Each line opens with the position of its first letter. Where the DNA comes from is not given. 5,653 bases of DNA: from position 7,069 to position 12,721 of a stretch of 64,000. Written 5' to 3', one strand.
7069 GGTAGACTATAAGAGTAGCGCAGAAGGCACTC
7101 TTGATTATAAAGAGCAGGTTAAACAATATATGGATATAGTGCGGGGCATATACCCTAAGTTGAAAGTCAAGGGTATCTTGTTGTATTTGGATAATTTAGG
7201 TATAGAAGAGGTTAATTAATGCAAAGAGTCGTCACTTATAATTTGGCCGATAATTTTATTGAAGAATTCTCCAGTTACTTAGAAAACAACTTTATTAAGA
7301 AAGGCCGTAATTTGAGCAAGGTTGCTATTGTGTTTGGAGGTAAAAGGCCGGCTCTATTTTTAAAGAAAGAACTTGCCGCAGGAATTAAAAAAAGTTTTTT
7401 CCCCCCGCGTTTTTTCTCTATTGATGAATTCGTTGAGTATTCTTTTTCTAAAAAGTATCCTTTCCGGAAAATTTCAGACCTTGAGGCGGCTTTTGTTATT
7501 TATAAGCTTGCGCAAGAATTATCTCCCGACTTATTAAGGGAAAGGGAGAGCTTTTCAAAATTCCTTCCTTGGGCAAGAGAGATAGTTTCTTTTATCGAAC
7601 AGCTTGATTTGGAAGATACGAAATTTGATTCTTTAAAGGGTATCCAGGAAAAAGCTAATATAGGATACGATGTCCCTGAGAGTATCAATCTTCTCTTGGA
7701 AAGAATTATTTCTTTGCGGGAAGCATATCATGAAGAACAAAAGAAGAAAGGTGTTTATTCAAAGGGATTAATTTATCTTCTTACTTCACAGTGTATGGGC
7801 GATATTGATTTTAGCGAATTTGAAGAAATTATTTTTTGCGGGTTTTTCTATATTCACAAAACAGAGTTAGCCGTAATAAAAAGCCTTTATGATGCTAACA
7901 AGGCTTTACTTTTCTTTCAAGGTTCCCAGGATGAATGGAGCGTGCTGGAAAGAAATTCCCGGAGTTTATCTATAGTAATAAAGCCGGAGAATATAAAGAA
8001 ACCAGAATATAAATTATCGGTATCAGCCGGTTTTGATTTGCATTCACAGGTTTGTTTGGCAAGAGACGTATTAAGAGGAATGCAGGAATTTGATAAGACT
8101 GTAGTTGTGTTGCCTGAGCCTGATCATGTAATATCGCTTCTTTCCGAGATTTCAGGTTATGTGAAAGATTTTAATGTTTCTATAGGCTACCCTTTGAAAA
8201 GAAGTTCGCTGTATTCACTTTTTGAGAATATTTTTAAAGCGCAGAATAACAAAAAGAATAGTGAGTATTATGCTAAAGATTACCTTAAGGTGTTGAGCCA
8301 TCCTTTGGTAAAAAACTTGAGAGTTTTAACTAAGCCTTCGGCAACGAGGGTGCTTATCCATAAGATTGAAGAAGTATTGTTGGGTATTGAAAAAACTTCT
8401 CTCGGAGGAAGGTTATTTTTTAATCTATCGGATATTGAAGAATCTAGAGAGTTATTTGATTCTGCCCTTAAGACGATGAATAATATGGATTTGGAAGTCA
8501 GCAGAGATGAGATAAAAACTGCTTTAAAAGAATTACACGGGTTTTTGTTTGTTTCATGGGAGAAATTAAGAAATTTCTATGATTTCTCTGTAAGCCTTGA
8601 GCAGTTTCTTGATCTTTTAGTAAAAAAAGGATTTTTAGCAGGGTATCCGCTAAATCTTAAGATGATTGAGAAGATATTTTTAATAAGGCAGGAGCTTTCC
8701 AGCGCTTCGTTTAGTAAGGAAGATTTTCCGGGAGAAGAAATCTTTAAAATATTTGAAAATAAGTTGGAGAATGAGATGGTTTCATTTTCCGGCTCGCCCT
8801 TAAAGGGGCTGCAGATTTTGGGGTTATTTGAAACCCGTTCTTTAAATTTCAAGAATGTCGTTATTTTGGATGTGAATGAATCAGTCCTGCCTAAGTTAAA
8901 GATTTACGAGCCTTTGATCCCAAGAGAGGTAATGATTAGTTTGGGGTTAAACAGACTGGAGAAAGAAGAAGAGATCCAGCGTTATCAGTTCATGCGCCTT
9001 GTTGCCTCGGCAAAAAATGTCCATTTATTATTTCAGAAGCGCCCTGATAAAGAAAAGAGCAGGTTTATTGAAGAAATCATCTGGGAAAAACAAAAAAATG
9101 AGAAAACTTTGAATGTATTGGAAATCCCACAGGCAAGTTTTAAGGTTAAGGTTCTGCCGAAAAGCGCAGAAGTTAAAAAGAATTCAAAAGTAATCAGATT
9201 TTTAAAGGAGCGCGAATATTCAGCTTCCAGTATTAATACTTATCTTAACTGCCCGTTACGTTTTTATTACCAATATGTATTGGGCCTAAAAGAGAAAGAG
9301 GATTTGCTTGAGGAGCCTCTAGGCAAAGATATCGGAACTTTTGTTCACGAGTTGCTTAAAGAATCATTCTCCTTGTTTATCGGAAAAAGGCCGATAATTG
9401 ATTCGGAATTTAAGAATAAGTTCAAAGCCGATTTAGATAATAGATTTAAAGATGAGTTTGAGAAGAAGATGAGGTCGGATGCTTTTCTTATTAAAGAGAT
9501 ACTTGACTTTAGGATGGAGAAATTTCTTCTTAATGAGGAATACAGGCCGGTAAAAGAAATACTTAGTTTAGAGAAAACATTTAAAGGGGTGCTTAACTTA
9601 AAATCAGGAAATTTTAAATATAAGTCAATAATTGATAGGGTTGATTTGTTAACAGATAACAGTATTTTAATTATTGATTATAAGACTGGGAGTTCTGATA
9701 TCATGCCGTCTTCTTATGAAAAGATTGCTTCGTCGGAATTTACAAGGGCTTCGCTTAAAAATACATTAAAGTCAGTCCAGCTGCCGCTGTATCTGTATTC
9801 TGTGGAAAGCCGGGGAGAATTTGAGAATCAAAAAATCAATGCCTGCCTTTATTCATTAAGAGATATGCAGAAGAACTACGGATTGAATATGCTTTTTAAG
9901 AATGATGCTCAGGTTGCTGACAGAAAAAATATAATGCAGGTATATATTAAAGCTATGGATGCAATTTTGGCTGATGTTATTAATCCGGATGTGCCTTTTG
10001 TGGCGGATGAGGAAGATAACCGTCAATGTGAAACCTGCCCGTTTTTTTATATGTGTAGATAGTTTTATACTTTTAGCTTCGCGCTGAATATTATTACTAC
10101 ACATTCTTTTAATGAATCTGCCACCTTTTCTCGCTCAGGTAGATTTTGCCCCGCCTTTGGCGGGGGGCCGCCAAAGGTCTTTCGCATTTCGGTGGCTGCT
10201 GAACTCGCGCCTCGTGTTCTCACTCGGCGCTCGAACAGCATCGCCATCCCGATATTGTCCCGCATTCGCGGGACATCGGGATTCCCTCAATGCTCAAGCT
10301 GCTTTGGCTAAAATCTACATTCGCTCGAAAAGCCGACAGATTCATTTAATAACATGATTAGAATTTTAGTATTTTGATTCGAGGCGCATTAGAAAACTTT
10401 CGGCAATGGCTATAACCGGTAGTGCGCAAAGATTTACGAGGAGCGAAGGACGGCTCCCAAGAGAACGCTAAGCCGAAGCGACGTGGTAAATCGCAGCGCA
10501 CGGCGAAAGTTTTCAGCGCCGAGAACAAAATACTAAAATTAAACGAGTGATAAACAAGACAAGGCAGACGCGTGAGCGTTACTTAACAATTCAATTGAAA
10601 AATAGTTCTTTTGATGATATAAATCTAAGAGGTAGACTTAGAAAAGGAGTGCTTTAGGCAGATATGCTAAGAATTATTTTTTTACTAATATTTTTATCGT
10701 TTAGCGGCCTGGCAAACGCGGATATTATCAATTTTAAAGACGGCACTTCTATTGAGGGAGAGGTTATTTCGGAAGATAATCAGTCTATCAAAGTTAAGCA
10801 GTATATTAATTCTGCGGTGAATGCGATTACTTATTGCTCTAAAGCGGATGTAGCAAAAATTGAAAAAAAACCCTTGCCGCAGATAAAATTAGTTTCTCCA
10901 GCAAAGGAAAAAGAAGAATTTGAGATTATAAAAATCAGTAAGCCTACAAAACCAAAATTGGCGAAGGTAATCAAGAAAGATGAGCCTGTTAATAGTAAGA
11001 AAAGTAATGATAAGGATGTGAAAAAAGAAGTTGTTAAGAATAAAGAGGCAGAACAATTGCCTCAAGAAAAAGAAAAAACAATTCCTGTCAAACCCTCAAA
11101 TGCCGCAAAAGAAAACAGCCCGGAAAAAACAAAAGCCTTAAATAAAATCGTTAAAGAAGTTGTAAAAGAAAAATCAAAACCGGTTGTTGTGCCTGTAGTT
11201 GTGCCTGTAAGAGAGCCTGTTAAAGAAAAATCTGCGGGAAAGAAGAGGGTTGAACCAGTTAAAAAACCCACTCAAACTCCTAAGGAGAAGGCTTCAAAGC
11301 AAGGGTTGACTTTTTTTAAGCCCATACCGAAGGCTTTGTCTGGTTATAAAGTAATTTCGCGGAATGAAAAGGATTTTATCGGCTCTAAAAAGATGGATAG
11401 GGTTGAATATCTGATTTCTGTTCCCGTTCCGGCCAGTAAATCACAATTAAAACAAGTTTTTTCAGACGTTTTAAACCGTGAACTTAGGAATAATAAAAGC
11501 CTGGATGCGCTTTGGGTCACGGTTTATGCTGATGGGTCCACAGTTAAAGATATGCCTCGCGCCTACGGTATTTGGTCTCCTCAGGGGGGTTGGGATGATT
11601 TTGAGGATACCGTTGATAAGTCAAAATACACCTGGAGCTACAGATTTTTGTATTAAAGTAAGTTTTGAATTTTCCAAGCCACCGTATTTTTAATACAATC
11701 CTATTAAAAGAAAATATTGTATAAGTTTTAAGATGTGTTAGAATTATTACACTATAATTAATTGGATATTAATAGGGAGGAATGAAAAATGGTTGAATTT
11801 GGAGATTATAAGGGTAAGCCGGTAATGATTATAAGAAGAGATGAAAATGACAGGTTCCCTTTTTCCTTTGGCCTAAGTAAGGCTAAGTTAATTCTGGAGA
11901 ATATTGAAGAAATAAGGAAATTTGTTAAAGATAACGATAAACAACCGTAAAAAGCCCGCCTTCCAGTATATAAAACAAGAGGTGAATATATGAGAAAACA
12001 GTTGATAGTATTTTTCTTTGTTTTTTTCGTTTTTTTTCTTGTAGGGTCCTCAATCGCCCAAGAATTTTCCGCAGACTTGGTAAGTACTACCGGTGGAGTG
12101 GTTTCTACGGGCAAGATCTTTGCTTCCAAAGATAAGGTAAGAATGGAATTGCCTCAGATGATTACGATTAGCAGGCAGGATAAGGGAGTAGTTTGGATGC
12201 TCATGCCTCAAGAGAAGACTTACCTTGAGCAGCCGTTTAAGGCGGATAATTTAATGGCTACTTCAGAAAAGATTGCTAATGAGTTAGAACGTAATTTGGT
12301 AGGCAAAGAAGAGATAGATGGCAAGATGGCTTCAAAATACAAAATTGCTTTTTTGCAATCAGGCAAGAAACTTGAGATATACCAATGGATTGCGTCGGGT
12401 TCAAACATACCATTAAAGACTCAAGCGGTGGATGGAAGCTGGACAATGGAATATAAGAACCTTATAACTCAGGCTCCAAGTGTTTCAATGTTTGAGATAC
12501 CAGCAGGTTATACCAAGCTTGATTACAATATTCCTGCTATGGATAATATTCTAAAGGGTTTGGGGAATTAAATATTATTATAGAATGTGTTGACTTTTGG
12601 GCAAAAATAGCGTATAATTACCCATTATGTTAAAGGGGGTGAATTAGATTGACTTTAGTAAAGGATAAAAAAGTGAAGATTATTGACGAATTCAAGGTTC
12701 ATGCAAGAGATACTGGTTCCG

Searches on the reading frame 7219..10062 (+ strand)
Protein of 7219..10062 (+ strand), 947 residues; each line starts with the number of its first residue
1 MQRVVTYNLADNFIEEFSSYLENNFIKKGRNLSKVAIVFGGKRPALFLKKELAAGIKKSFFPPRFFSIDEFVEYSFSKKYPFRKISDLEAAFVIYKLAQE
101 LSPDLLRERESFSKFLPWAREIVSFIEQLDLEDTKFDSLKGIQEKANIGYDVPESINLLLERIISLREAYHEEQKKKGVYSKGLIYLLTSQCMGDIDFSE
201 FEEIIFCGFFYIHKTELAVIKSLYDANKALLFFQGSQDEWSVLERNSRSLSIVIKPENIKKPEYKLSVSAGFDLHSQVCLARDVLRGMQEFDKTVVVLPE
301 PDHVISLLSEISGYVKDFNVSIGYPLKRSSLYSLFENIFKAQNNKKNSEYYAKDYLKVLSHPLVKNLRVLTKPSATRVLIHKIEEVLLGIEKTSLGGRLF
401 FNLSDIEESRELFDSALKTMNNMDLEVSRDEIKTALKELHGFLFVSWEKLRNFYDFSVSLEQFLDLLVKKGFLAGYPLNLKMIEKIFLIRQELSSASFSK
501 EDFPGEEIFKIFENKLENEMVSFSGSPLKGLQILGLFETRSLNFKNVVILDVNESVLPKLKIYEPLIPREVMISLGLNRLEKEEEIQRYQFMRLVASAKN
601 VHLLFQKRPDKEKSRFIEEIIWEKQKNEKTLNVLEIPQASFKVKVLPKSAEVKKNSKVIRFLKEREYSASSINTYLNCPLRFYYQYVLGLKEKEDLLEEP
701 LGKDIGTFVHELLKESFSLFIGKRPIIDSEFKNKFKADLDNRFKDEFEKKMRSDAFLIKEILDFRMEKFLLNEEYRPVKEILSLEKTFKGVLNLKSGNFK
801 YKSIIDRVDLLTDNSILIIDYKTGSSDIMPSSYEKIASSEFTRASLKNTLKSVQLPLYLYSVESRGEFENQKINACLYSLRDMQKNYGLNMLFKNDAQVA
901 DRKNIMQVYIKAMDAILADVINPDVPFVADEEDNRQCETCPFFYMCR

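Call 54: search_protein_families(library=pfam, proteins=[window:7219-10062:+], max_evalue=0.001)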
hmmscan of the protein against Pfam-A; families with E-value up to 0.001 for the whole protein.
window:7219-10062:+ (947 aa): 1 family
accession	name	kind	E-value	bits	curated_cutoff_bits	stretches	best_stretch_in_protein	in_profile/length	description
PF12705.13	PDDEXK_1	-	3.6e-28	99.6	22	1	667-947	2-247/247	PD-(D/E)XK nuclease superfamily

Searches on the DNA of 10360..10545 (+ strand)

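Call 55: search_dna_similar(query=window:10360-10545:+, collection=plasmids, mode=distant, max_evalue=0.01, max_rows=10)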
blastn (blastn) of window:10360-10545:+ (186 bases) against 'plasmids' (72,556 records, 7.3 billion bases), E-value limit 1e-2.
No match.

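Call 56: search_dna_similar(query=window:10360-10545:+, collection=phages, mode=distant, max_evalue=0.01, max_rows=10)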
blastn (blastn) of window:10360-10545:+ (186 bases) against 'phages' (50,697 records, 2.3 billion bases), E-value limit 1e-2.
No match.

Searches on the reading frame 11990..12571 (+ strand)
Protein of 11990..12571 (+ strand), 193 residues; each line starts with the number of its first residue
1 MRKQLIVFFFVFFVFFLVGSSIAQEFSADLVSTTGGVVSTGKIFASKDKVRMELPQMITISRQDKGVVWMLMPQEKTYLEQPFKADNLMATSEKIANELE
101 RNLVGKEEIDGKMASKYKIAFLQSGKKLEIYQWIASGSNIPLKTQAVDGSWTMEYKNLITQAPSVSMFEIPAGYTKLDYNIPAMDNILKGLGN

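Call 54: search_protein_families(library=pfam, proteins=[window:11990-12571:+], max_evalue=0.001)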
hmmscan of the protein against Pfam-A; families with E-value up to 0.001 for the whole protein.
window:11990-12571:+ (193 aa): 1 family
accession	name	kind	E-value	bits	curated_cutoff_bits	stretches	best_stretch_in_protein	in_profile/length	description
PF14371.13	DUF4412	-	1.6e-06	28.5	21.6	1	56-130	43-116/191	Domain of unknown function (DUF4412)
